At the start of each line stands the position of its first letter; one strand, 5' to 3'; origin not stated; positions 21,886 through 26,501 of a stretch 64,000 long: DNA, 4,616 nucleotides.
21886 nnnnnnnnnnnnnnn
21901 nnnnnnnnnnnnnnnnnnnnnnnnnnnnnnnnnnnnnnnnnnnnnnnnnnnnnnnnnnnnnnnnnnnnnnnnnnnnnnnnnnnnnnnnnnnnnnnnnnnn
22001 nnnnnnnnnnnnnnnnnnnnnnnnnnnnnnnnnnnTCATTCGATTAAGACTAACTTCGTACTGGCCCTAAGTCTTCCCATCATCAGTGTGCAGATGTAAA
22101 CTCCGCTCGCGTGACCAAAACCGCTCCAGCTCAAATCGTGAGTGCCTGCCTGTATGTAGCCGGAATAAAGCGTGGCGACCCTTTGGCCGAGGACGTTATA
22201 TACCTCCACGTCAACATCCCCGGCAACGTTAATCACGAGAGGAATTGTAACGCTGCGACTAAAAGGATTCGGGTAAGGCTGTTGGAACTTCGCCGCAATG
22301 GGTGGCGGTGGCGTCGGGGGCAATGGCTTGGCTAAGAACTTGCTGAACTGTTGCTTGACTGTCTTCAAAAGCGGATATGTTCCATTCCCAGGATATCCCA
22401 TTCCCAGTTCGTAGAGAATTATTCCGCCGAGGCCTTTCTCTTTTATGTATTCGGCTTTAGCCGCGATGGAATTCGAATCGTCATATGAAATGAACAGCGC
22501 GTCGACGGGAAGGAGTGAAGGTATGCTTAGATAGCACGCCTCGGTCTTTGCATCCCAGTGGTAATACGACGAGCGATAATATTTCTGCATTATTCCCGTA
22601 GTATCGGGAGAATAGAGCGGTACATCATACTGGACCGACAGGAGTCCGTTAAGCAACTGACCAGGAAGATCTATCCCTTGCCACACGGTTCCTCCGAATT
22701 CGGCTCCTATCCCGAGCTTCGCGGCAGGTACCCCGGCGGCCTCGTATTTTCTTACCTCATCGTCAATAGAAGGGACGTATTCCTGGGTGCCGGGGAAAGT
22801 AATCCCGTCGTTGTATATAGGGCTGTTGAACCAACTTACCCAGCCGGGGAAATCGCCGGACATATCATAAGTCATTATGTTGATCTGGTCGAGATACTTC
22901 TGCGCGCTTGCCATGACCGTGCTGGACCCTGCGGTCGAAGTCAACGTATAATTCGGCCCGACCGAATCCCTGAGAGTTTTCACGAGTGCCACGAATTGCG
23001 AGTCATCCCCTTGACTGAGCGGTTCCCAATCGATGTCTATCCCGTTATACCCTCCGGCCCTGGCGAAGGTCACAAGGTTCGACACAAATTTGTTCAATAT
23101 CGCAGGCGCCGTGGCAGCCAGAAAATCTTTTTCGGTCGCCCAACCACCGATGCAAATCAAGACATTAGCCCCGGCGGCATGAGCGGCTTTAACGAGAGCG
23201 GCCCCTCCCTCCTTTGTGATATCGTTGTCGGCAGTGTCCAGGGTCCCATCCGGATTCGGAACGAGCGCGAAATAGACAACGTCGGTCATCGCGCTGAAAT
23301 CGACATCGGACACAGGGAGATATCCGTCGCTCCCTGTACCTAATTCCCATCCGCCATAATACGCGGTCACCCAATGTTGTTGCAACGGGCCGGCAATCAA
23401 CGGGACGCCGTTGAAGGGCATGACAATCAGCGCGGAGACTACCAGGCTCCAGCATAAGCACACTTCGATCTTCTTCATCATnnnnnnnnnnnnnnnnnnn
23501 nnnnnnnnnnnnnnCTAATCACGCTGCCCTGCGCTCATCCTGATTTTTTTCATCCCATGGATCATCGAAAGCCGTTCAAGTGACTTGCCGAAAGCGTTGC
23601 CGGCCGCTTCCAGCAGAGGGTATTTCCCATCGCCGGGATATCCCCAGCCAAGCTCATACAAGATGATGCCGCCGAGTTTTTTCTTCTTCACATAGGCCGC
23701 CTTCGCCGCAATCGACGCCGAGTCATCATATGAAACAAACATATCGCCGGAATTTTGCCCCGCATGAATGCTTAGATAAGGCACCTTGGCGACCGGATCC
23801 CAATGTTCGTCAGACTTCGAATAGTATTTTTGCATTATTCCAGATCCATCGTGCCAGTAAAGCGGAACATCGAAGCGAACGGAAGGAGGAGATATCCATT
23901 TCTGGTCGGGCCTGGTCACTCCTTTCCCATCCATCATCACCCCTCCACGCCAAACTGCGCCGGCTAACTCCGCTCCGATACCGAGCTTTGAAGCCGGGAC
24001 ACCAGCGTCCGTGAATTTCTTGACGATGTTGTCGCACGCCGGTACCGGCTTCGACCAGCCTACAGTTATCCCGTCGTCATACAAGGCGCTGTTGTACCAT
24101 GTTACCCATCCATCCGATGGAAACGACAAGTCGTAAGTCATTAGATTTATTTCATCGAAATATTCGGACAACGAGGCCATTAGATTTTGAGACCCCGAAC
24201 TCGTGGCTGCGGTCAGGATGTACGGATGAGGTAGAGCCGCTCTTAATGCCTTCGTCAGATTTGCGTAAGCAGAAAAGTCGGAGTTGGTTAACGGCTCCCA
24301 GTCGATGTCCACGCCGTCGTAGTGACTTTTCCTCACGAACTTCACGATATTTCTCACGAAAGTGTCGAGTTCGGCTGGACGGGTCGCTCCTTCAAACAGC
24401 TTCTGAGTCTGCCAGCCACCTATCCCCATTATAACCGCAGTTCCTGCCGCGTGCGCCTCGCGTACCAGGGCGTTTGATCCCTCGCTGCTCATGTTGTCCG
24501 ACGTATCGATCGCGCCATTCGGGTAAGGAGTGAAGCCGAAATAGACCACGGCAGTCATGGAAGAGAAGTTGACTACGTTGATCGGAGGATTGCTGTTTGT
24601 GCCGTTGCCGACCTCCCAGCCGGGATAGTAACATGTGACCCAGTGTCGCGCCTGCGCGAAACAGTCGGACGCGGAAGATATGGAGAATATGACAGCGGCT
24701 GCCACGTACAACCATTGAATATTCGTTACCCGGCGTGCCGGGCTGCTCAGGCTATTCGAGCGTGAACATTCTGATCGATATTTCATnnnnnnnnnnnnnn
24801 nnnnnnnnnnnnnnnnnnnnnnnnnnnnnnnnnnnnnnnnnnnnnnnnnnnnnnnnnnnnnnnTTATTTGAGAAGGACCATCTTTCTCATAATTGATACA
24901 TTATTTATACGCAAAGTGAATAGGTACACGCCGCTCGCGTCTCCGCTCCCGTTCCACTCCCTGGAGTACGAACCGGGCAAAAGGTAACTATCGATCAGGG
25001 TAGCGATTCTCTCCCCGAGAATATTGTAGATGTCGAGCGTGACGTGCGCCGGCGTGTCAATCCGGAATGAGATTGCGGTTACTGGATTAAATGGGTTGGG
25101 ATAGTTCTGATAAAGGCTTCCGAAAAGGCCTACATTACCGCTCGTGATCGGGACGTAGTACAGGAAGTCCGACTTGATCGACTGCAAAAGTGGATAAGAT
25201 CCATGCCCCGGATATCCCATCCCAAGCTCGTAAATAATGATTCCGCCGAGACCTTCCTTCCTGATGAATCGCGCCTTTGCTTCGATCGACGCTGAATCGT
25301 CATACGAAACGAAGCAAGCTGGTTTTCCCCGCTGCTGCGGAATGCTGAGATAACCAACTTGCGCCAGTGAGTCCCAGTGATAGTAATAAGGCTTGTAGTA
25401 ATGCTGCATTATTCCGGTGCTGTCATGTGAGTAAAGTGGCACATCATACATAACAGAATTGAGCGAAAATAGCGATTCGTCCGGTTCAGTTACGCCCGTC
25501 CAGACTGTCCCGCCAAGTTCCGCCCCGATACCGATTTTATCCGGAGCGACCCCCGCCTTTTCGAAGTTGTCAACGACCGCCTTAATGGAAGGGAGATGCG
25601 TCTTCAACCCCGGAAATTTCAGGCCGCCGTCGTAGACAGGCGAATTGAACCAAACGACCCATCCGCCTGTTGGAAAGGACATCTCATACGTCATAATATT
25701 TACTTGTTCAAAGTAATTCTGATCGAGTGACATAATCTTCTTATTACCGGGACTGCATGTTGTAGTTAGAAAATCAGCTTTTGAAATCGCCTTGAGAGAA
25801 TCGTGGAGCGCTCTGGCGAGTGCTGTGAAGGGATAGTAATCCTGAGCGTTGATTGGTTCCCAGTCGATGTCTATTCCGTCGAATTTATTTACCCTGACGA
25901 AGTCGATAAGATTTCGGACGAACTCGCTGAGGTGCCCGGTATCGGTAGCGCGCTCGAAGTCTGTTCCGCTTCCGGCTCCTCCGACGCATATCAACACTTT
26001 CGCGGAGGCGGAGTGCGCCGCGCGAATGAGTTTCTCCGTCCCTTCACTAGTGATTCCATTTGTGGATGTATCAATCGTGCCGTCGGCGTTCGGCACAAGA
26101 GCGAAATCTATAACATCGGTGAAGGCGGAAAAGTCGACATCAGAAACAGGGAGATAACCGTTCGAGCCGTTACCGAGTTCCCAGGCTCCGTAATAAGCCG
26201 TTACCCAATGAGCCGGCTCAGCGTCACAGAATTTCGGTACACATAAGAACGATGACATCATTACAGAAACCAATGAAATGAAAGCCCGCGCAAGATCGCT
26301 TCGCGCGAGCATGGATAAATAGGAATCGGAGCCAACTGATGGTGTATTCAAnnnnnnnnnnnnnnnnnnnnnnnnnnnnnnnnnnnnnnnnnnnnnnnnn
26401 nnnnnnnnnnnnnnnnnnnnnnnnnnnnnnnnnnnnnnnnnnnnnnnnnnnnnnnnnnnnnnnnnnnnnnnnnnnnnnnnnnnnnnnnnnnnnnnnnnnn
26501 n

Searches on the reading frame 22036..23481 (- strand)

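Call 15: search_protein_families(library=pfam, proteins=[window:22036-23481:-])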
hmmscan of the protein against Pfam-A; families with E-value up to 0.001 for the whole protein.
window:22036-23481:- (481 aa): 3 families
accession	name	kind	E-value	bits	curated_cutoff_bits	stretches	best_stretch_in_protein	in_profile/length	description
PF00704.34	Glyco_hydro_18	-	9e-41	141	29.6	1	39-361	3-316/317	Glycosyl hydrolases family 18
PF18962.6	Por_Secre_tail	-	3.2e-06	27.8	27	1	403-478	2-74/75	Secretion system C-terminal sorting domain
PF13860.13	FlgD_ig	-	0.00026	21.3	27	1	420-456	22-58/79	FlgD Ig-like domain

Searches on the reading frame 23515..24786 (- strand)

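Call 15: search_protein_families(library=pfam, proteins=[window:23515-24786:-])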
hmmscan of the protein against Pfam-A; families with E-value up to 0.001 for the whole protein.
window:23515-24786:- (423 aa): 2 families
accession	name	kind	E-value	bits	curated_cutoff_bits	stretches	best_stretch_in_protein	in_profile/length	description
PF00704.34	Glyco_hydro_18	-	2.7e-48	165.7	29.6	1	50-380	2-315/317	Glycosyl hydrolases family 18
PF23916.1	TIM-barrel_EndoS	-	0.00082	19.6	27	0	105-219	49-171/238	Endo-beta-N-acetylglucosaminidase EndoS TIM-barrel domain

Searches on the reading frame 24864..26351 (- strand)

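Call 15: search_protein_families(library=pfam, proteins=[window:24864-26351:-])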
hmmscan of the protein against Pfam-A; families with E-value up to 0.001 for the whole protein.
window:24864-26351:- (495 aa): 2 families
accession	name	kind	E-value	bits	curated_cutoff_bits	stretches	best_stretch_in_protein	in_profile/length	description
PF00704.34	Glyco_hydro_18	-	6.1e-39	135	29.6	1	52-378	4-316/317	Glycosyl hydrolases family 18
PF18962.6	Por_Secre_tail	-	1.9e-05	25.3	27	1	417-492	2-74/75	Secretion system C-terminal sorting domain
